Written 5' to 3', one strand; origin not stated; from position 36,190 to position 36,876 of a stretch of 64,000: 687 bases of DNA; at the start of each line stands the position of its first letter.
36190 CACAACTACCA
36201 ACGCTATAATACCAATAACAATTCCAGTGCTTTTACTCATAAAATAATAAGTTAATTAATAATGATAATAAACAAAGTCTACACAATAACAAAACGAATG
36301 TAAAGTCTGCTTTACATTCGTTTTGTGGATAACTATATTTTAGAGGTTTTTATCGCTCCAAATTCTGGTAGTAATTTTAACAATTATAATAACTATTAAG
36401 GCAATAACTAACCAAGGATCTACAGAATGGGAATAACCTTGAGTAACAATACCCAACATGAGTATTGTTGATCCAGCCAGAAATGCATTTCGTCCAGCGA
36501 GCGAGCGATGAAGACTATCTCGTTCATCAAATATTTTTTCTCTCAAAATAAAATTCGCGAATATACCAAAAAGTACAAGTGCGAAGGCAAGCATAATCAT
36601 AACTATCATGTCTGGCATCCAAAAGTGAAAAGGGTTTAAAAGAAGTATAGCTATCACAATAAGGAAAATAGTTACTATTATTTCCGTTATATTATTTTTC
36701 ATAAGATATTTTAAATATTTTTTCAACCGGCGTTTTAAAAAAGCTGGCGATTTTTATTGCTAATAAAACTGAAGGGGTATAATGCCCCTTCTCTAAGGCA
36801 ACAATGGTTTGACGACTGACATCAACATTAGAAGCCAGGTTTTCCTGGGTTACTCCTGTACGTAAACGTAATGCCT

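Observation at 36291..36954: XRE regulator - small membrane protein cassette bracketed by two copies of the same palindrome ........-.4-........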

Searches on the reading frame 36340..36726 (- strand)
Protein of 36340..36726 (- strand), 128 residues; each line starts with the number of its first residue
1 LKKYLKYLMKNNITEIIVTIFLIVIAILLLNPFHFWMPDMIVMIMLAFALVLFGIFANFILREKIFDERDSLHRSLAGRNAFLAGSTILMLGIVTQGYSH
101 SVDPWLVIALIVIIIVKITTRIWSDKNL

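Call 4: search_protein_families(library=pfam, proteins=[window:36340-36726:-], max_evalue=0.01)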
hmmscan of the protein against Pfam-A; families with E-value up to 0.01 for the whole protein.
window:36340-36726:- (128 aa): 0 families

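Call 27: search_protein_families(library=ncbifam, proteins=[window:36340-36702:-], max_evalue=0.1)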
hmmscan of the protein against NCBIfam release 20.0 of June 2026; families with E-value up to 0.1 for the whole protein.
window:36340-36702:- (120 aa): 2 families
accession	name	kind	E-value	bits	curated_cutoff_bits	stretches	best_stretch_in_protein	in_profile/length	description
NF005611.0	PRK07363.1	equivalog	0.0049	15.5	764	1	5-50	203-249/501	NADH-quinone oxidoreductase subunit M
TIGR03462.1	CarR_dom_SF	subfamily_domain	0.041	14.4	39.4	1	8-59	6-56/89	lycopene cyclase domain-containing protein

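Call 41: search_protein_families(library=pfam, proteins=[window:36340-36702:-], max_evalue=10)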
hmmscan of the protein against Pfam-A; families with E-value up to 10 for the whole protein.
window:36340-36702:- (120 aa): 6 families
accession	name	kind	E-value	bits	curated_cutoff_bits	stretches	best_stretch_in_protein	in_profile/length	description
PF00528.27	BPD_transp_1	-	0.21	11.7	26.4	1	5-66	23-84/184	Binding-protein-dependent transport system inner membrane component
PF14351.11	DUF4401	-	0.63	9.8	30.4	1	8-114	13-108/307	Domain of unknown function (DUF4401)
PF11188.13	DUF2975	-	4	7.8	27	1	33-110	26-103/130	Protein of unknown function (DUF2975)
PF11239.13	DUF3040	-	4.3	8.1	24.7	1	60-106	37-78/84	Protein of unknown function (DUF3040)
PF07254.17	Cpta_toxin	-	5.8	7.5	27.3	1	10-49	18-56/133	Membrane-bound toxin component of toxin-antitoxin system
PF13239.11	2TM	-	7.4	7.2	24.8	1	8-57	21-64/79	2TM domain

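Call 58: find_homologous_proteins(query=window:36340-36702:-, max_evalue=0.001)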
Query window:36340-36702:- (120 aa): 738 proteins with E <= 0.001 among 756 candidates; the best 120 are listed.
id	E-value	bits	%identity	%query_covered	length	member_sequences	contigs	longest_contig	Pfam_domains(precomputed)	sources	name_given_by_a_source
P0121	2.5e-68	245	100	100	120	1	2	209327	PF09946.15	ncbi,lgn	ncbi:MAG: hypothetical protein WAV15_01645 [Minisyncoccia bacterium]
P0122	4.8e-61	222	88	100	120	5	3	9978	PF09946.15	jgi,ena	-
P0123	1.4e-60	220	88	100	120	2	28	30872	PF09946.15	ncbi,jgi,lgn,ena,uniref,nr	ncbi:hypothetical protein A3F19_03335 [Candidatus Nomurabacteria bacterium RIFCSPHIGHO2_12_FULL_37_2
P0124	1.3e-59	217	86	100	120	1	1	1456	PF09946.15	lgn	-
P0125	1.8e-59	217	85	100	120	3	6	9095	-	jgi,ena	-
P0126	2.7e-59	216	87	100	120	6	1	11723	PF09946.15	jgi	-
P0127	3.1e-58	213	84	100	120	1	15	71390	-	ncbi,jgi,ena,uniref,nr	ncbi:hypothetical protein A3A95_02965 [Candidatus Nomurabacteria bacterium RIFCSPLOWO2_01_FULL_39_18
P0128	5.0e-58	212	83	100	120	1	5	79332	-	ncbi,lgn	-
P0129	9.6e-58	211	82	99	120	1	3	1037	-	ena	-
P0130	1.3e-57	211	83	100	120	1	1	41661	PF09946.15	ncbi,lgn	-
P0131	1.3e-57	211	83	100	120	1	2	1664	PF09946.15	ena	-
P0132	1.2e-56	208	83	100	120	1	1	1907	PF09946.15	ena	-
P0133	1.7e-56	207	82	100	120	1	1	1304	-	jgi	jgi:hypothetical protein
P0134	2.5e-56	207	82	100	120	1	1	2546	PF09946.15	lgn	-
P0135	2.8e-56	206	78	100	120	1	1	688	-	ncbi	-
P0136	2.9e-56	206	80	100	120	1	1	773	PF09946.15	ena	-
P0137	1.1e-55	205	81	100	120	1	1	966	PF09946.15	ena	-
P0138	1.2e-55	204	79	100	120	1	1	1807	PF09946.15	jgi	jgi:hypothetical protein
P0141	2.4e-55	203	76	100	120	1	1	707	PF09946.15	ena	-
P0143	2.6e-55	203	80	100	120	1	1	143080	PF09946.15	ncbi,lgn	-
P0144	2.9e-55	203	80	100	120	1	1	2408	PF09946.15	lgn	-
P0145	2.9e-55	203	83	100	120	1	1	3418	PF09946.15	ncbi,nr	ncbi:hypothetical protein K2P96_00380 [Patescibacteria group bacterium]|nr:hypothetical protein [Pat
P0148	4.6e-55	203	79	100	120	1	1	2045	PF09946.15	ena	-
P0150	7.3e-55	202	78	100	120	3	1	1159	PF09946.15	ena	-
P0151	1.1e-54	201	79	100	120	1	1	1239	PF09946.15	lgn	-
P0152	1.1e-54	201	80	100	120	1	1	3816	PF09946.15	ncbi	-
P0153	1.2e-54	201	77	100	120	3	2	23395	PF09946.15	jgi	jgi:hypothetical protein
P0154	1.3e-54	201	81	100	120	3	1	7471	PF09946.15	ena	-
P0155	1.4e-54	201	78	100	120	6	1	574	PF09946.15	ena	-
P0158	1.8e-54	201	78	100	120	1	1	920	PF09946.15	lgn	-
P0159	2.5e-54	200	78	100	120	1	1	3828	PF09946.15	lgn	-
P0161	3.5e-54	200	77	100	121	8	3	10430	PF09946.15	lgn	-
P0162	3.5e-54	200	77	100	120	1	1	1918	PF09946.15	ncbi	-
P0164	4.7e-54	199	78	100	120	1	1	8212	PF09946.15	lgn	-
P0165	5.7e-54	199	76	100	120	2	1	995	PF09946.15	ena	-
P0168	7.2e-54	199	78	100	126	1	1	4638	PF09946.15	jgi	jgi:hypothetical protein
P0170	8.3e-54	198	81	100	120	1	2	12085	PF09946.15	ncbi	-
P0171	8.5e-54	198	78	100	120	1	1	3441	PF09946.15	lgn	-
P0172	9.5e-54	198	76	100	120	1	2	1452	PF09946.15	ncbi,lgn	-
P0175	1.1e-53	198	78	100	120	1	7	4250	PF09946.15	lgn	-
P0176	1.1e-53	198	78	100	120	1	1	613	PF09946.15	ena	-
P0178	1.6e-53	198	80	100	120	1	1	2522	PF09946.15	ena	-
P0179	1.6e-53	198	79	98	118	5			PF09946.15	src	-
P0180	1.7e-53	197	79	100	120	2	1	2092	PF09946.15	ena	-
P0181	1.9e-53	197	78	100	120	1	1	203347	PF09946.15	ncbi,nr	ncbi:MAG: hypothetical protein KGI58_00490 [Patescibacteria group bacterium]|nr:hypothetical protein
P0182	2.2e-53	197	81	100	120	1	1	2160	PF09946.15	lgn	-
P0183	2.2e-53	197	78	100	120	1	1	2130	PF09946.15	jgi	jgi:hypothetical protein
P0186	2.5e-53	197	78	100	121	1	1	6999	PF09946.15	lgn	-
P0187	2.6e-53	197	78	100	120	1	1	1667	PF09946.15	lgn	-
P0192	3.8e-53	196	77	100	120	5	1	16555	PF09946.15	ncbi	-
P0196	4.7e-53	196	77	100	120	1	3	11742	PF09946.15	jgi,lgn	jgi:NADH:ubiquinone oxidoreductase subunit 4 (subunit M)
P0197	4.8e-53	196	77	100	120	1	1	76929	PF09946.15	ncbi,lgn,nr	ncbi:MAG: hypothetical protein Q8O46_04585 [bacterium]|nr:hypothetical protein [bacterium]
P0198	4.8e-53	196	77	100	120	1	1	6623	PF09946.15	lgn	-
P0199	5.0e-53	196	78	100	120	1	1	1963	PF09946.15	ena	-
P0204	5.8e-53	196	75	99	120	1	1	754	PF09946.15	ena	-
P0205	6.8e-53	196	78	99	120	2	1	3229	PF09946.15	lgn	-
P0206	7.0e-53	195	77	100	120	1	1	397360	PF09946.15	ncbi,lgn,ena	-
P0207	7.4e-53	195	78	100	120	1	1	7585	PF09946.15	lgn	-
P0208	8.0e-53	195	73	100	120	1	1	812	PF09946.15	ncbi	-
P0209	8.0e-53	195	76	100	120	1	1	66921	PF09946.15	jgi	jgi:hypothetical protein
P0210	8.4e-53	195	78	100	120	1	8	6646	PF09946.15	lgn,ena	-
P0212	8.7e-53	195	75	100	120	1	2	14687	PF09946.15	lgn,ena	-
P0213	8.8e-53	195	75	100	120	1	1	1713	PF09946.15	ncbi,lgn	-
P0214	8.9e-53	195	74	100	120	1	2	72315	PF09946.15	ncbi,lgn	-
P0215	9.2e-53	195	75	100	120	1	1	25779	PF09946.15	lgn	-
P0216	9.8e-53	195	75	100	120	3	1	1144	PF09946.15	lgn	-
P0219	1.1e-52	195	77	100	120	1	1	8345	PF09946.15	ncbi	-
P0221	1.1e-52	195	76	100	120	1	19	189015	PF09946.15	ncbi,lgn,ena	-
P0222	1.1e-52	195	79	100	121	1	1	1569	PF09946.15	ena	-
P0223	1.2e-52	195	74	100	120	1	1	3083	PF09946.15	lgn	-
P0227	1.2e-52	195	76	100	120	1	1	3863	PF09946.15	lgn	-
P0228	1.3e-52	195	78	100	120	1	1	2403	PF09946.15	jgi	jgi:hypothetical protein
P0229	1.3e-52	195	76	98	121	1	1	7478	PF09946.15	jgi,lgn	jgi:hypothetical protein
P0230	1.4e-52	195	74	100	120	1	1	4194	PF09946.15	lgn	-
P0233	1.5e-52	194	77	100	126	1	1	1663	PF09946.15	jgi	jgi:Kef-type K+ transport system membrane component KefB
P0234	1.6e-52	194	78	100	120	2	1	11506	PF09946.15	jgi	-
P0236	1.6e-52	194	78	100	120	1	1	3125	PF09946.15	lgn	-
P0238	1.9e-52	194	76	100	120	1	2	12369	PF09946.15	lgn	-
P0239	1.9e-52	194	78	100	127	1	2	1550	PF09946.15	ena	-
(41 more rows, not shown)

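Call 64: predict_structure(alignment_id=A5)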
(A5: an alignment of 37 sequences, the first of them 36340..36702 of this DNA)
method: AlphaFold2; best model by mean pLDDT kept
length: 120 residues; sequences in the alignment: 37
mean_pLDDT: 66.0   pTM: 0.47
mean pLDDT of the five models: 66.0, 62.5, 59.1, 53.2, 51.7
residues with pLDDT >= 90: 0; 70-90: 50; 50-70: 67; < 50: 3
segments of 3 or more residues with pLDDT < 50: none
pLDDT, mean of each block of 10 residues (from residue 1): 64 68 55 63 65 55 56 73 72 74 77 69
secondary structure, 60 per line:
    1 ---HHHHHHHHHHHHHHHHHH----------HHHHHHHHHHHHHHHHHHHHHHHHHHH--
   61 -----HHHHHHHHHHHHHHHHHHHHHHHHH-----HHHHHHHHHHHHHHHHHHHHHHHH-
elements in order: H4-21 H32-58 H66-90 H96-119
